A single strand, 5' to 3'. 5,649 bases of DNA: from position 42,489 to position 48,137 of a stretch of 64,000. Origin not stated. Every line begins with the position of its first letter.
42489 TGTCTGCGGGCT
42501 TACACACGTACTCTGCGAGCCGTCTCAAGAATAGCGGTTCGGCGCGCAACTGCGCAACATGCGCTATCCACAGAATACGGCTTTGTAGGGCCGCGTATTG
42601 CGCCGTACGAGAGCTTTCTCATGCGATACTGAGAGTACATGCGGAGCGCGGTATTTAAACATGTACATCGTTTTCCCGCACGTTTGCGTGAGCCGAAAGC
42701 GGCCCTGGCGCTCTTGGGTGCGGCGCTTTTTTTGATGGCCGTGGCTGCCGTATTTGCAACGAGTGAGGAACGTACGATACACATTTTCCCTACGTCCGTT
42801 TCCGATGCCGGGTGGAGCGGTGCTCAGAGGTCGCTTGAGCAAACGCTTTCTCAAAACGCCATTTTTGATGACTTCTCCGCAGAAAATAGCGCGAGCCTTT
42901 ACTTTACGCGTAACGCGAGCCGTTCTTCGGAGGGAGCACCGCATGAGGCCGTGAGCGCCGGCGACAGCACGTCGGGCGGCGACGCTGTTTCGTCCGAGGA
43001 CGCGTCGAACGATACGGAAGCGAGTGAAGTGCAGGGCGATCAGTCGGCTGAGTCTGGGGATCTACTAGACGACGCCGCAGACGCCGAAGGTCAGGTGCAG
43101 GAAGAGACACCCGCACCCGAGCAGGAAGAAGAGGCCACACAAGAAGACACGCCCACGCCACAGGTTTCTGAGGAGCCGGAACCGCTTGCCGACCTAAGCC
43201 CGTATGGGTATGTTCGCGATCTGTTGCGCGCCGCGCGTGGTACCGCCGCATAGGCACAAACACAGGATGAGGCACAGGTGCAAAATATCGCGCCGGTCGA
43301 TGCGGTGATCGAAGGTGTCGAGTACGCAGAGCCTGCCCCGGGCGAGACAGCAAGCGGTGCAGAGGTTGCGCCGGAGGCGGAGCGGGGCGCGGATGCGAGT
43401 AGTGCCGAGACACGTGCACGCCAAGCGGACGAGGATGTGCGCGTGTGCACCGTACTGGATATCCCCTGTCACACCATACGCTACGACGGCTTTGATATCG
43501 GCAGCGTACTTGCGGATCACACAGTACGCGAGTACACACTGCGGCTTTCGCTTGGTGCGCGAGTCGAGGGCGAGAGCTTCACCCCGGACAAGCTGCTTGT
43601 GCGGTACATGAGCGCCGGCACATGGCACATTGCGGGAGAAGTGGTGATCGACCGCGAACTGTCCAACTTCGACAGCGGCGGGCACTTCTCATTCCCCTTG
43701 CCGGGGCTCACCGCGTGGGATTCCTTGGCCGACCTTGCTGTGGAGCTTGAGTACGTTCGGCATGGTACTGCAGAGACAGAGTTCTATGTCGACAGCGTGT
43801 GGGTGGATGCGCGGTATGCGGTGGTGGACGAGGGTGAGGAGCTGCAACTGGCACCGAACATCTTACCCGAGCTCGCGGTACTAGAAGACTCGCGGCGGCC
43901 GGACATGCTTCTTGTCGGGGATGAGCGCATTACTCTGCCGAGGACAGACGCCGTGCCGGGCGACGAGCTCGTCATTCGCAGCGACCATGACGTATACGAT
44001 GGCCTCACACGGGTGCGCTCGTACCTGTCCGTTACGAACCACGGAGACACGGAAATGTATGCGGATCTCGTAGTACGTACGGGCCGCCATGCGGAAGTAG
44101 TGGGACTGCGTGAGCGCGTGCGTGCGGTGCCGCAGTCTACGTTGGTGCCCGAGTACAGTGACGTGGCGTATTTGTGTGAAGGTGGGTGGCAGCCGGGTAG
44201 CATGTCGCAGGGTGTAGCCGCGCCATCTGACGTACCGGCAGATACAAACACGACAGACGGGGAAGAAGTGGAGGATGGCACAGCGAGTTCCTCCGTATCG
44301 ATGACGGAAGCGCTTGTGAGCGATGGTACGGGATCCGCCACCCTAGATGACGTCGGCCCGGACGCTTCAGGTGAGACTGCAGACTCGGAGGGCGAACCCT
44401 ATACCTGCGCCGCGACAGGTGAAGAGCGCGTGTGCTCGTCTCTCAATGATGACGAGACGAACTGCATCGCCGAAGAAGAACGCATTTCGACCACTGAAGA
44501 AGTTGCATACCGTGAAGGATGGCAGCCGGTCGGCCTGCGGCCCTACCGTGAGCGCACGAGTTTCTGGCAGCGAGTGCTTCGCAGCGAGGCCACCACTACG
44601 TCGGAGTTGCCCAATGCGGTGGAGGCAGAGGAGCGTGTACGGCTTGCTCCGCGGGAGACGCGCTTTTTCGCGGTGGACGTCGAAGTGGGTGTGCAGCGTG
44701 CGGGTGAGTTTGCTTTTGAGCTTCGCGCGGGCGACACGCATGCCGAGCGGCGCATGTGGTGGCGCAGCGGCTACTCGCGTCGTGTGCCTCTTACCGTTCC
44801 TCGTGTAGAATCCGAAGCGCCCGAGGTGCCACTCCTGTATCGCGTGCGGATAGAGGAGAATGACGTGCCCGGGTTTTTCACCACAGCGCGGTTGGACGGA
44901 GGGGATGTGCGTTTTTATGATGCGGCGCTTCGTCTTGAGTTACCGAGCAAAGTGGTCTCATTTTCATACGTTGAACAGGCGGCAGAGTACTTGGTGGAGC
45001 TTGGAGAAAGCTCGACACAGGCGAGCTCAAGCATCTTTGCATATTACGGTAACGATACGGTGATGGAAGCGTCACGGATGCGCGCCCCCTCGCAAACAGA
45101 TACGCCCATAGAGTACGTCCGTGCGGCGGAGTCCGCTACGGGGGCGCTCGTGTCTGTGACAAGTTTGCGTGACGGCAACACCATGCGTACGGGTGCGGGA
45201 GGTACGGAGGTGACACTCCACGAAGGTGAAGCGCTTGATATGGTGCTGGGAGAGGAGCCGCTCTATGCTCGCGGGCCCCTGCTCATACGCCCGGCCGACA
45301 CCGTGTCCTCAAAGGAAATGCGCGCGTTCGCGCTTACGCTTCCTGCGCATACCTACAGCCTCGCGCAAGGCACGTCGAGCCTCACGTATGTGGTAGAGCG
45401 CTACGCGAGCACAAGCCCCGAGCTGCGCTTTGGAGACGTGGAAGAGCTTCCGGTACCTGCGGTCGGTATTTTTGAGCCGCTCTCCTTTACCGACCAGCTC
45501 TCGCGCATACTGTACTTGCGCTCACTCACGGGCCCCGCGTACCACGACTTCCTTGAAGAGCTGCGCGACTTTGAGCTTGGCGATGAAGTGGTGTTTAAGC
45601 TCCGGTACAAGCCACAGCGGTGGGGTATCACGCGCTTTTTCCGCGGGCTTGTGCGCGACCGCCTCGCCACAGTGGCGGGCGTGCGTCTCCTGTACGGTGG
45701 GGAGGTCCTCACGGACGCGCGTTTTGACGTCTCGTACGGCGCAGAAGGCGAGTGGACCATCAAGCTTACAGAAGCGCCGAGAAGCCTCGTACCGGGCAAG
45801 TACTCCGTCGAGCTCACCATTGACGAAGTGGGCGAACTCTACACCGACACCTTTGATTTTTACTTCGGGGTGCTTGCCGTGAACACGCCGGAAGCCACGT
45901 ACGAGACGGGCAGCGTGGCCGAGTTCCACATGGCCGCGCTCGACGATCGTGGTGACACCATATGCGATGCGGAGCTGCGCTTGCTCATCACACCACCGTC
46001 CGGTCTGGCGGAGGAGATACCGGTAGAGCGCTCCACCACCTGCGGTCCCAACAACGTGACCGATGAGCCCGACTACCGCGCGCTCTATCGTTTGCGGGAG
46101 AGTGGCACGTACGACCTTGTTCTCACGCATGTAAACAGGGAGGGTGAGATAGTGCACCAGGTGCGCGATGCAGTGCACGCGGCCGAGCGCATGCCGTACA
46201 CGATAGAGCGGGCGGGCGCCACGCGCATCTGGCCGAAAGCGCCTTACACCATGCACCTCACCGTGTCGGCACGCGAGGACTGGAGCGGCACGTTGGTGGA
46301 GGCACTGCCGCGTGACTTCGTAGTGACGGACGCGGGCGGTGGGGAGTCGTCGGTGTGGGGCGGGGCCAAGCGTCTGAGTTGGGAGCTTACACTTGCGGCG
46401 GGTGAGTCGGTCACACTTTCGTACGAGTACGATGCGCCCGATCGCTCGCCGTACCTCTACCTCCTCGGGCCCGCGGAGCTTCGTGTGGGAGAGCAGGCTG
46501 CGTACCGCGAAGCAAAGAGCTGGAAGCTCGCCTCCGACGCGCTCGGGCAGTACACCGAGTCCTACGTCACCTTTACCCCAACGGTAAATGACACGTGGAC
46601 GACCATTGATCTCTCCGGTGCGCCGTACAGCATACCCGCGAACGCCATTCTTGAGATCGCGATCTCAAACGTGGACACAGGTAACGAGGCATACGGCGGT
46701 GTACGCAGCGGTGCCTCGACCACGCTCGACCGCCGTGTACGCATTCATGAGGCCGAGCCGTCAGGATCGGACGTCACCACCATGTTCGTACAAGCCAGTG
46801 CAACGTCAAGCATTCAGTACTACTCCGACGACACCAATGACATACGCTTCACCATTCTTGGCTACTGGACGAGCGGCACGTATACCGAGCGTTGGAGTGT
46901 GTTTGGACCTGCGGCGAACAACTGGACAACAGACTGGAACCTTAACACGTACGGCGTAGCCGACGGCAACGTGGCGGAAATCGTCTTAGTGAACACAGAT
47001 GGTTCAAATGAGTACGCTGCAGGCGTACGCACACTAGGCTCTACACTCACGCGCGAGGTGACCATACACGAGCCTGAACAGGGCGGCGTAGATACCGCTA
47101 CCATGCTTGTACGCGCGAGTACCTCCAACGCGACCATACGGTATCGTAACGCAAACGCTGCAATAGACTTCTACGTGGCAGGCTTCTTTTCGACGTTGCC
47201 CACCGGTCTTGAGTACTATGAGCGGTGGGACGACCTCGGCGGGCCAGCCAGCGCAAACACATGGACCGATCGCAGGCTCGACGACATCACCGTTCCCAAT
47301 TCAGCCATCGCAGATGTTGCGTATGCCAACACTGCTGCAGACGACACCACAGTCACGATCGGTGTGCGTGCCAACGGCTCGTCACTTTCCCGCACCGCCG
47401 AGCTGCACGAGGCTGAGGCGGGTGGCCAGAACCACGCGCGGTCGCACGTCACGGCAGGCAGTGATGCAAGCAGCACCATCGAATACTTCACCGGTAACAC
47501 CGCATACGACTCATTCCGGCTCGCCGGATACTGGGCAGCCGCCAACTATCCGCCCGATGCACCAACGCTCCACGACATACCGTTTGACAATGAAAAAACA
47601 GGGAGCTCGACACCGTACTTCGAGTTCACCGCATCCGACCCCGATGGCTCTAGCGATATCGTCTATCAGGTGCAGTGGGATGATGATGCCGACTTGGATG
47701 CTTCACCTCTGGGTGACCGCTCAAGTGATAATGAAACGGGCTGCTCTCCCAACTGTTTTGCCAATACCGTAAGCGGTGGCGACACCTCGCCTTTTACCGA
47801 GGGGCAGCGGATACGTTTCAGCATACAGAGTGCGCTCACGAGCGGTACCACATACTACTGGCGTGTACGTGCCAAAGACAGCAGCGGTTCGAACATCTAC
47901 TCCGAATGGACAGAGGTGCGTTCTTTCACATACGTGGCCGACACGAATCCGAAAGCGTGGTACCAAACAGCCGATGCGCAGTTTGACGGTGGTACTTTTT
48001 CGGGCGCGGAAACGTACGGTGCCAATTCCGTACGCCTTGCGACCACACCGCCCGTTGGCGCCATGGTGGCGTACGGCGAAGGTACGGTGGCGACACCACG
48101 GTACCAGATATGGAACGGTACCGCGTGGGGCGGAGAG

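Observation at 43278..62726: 19.4-kb giant gene with DUF2341-like domains at both ends, FN3 plus propeller-like module pairs and three ~700-aa beta-helix-like super-repeats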

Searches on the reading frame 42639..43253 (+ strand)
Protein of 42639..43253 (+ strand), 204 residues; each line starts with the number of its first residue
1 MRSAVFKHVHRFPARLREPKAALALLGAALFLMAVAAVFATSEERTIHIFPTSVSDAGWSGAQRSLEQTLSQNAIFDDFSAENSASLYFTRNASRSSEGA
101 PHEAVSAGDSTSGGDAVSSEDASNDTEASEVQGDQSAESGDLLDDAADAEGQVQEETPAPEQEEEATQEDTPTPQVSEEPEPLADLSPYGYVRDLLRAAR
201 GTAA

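Call 10: search_protein_families(library=pfam, proteins=[window:42639-43253:+], max_evalue=0.001)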
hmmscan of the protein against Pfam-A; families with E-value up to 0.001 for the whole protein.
window:42639-43253:+ (204 aa): 0 families

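Call 20: search_protein_families(library=pfam, proteins=[window:42639-43253:+], max_evalue=1)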
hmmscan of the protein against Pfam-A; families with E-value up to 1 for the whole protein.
window:42639-43253:+ (204 aa): 1 family
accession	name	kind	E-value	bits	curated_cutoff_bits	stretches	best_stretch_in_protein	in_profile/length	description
PF10745.14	DUF2530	-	0.058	14.1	25.5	1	9-46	3-39/77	Protein of unknown function (DUF2530)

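Call 77: search_protein_families(library=pfam, proteins=[window:42639-43250:+], max_evalue=0.01)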
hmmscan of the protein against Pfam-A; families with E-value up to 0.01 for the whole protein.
window:42639-43250:+ (204 aa): 0 families

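Call 80: find_encoding_contigs(protein=window:42639-43253:+, flank=3000, max_places=10)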
Protein window:42639-43253:+ (204 aa): 15 contigs read that carry it; 10 places shown.
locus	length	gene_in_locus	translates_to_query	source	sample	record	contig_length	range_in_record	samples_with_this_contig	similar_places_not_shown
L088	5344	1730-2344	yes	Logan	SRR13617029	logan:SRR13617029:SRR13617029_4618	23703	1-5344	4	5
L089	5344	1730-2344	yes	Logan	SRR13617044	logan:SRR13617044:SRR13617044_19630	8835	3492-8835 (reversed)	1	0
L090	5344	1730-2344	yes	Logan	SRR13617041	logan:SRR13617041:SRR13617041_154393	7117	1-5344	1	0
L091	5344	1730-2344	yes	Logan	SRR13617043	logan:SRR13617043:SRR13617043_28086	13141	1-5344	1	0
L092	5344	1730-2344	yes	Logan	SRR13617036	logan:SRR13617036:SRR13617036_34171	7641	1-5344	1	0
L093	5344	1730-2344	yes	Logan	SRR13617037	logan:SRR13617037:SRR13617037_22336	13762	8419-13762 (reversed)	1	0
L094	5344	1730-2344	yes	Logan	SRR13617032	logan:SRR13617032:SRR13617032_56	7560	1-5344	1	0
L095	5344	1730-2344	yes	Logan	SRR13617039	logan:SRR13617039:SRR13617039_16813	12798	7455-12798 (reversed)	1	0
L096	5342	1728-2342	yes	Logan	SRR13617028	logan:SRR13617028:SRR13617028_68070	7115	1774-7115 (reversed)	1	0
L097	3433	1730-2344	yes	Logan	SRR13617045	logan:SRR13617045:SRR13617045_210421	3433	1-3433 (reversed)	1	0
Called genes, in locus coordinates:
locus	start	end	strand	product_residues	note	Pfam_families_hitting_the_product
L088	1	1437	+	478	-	?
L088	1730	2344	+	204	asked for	-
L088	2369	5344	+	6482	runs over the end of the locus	PF25788:Ig_Rha78A_N (faint), PF10102:DUF2341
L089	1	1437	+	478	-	?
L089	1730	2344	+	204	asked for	-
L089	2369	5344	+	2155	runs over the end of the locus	?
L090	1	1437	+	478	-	?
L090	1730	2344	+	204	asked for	-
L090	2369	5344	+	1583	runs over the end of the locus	?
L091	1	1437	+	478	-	?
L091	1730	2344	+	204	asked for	-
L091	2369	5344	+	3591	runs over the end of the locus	?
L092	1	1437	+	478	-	?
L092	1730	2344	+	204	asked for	-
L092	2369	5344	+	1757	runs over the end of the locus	?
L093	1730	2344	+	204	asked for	-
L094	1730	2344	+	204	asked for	-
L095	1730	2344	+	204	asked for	-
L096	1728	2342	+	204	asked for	-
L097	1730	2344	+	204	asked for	-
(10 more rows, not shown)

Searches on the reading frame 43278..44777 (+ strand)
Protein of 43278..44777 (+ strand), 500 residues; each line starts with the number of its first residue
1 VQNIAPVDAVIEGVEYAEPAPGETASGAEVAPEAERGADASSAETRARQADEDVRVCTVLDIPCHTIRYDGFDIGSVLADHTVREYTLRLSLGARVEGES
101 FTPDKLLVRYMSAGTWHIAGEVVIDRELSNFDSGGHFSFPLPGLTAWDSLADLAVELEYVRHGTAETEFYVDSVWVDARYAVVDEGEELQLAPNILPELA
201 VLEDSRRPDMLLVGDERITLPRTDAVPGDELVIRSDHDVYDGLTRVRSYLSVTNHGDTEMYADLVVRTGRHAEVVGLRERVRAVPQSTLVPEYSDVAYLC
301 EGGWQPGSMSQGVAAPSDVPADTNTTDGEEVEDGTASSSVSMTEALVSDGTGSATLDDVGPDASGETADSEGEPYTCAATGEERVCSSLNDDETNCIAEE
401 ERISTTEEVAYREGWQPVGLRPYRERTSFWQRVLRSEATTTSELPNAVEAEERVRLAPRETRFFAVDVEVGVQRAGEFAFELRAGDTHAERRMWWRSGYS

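Call 19: search_protein_families(library=pfam, proteins=[window:43278-44777:+], max_evalue=1)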
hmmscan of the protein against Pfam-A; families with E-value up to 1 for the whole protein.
window:43278-44777:+ (500 aa): 0 families

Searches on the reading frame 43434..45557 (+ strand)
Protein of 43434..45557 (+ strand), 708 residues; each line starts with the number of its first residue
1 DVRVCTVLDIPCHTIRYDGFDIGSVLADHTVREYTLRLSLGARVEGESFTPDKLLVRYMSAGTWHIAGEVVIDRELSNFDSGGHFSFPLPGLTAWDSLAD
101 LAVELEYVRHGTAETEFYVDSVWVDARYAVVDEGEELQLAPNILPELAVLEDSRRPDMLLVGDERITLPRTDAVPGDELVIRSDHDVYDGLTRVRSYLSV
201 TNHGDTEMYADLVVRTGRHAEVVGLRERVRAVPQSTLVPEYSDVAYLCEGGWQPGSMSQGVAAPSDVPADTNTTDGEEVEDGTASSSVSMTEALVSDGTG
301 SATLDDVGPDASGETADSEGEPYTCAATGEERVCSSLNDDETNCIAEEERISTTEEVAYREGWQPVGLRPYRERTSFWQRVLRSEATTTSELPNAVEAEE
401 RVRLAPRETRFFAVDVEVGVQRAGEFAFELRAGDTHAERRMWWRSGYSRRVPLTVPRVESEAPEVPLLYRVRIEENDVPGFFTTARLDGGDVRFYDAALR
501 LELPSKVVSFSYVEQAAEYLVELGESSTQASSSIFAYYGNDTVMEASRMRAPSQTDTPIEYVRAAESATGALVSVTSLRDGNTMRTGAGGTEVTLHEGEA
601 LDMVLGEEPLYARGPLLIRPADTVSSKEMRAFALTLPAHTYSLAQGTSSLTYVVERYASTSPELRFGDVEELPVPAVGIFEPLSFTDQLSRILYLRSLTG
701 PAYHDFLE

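Call 104: search_solved_structures(query=window:43434-45557:+, max_evalue=1)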
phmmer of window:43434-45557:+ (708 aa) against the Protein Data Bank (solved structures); distinct sequences matched with E-value up to 1: 1.
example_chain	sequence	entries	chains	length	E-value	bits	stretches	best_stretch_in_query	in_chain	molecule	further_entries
1nbw_B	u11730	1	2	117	0.93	10.9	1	9-57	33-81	GLYCEROL DEHYDRATASE REACTIVASE BETA SUBUNIT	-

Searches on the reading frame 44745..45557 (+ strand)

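Call 19: search_protein_families(library=pfam, proteins=[window:44745-45557:+], max_evalue=1)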
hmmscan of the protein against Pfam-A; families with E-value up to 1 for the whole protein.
window:44745-45557:+ (271 aa): 1 family
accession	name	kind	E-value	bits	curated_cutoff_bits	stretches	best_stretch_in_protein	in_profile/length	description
PF10102.14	DUF2341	-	0.0035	18.2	23.4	1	51-110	1-59/84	Domain of unknown function (DUF2341)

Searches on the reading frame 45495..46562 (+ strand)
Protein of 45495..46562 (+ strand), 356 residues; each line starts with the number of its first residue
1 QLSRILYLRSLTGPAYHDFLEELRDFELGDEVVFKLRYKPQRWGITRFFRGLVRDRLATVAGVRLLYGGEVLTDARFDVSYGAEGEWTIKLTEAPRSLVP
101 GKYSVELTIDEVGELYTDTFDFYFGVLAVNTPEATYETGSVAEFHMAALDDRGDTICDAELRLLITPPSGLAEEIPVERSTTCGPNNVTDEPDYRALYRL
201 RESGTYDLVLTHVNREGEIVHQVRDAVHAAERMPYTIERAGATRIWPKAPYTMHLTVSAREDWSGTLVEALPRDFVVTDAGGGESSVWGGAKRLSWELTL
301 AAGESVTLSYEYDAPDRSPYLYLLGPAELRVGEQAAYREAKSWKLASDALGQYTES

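Call 19: search_protein_families(library=pfam, proteins=[window:45495-46562:+], max_evalue=1)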
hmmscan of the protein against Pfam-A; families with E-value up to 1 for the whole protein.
window:45495-46562:+ (356 aa): 0 families

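Call 102: search_solved_structures(query=window:45495-46562:+, max_evalue=1)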
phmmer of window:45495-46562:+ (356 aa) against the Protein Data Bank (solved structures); distinct sequences matched with E-value up to 1: 1.
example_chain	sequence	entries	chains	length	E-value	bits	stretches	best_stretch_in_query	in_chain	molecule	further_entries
6dnz_A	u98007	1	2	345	0.56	12.3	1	236-339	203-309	Arginine N-methyltransferase, putative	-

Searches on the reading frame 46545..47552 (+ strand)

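Call 19: search_protein_families(library=pfam, proteins=[window:46545-47552:+], max_evalue=1)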
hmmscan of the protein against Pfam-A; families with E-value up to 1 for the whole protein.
window:46545-47552:+ (336 aa): 2 families
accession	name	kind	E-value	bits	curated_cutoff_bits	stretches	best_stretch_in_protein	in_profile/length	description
PF21881.2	STIV_penton_2nd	-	0.049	14.4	27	1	27-60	16-48/85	A223 penton protein second domain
PF23491.1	bPH_8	-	0.18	12.1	27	0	245-273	18-48/82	SunI-like bacterial PH domain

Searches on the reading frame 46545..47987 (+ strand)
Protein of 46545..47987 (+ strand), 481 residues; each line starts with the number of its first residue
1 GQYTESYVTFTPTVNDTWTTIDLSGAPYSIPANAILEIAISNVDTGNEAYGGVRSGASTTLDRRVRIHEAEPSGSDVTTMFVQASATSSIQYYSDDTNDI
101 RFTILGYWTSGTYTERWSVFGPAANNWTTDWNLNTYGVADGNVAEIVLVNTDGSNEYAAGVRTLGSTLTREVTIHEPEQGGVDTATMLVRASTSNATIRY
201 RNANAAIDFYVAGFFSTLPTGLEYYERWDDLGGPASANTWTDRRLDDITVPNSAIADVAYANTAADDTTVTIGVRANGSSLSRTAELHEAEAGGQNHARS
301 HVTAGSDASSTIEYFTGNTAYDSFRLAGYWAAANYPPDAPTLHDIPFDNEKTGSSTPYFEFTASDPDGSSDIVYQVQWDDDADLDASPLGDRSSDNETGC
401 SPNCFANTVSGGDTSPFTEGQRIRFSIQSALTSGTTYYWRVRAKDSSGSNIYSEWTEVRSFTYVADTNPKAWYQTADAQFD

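Call 103: search_solved_structures(query=window:46545-47987:+, max_evalue=1)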
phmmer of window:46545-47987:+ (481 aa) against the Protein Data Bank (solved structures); distinct sequences matched with E-value up to 1: 1.
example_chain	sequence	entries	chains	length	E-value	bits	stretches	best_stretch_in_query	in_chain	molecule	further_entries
4il7_A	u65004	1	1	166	0.57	12.4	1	26-86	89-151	Putative uncharacterized protein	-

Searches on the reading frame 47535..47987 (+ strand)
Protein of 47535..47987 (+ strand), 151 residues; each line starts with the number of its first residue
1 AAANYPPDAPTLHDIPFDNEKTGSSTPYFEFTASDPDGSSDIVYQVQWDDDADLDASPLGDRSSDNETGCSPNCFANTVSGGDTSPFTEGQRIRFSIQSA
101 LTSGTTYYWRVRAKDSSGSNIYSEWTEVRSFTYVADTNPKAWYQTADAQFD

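Call 19: search_protein_families(library=pfam, proteins=[window:47535-47987:+], max_evalue=1)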
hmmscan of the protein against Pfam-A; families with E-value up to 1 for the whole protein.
window:47535-47987:+ (151 aa): 5 families
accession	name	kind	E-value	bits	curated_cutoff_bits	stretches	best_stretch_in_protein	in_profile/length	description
PF25788.1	Ig_Rha78A_N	-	1.9e-05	25.3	27.4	1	26-132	19-100/105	Rha78A-like, N-terminal immunoglobulin domain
PF16656.11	Pur_ac_phosph_N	-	0.00075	20.5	30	1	88-132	56-92/93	Purple acid Phosphatase, N-terminal domain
PF13205.12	Big_5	-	0.014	16.5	23.6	1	79-132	48-104/105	Bacterial Ig-like domain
PF00041.27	fn3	-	0.018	15.7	25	1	20-128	10-83/84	Fibronectin type III domain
PF24489.1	Ig_J_second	-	0.059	13.9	27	1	93-128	56-89/105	Tip attachment protein J second Ig-like domain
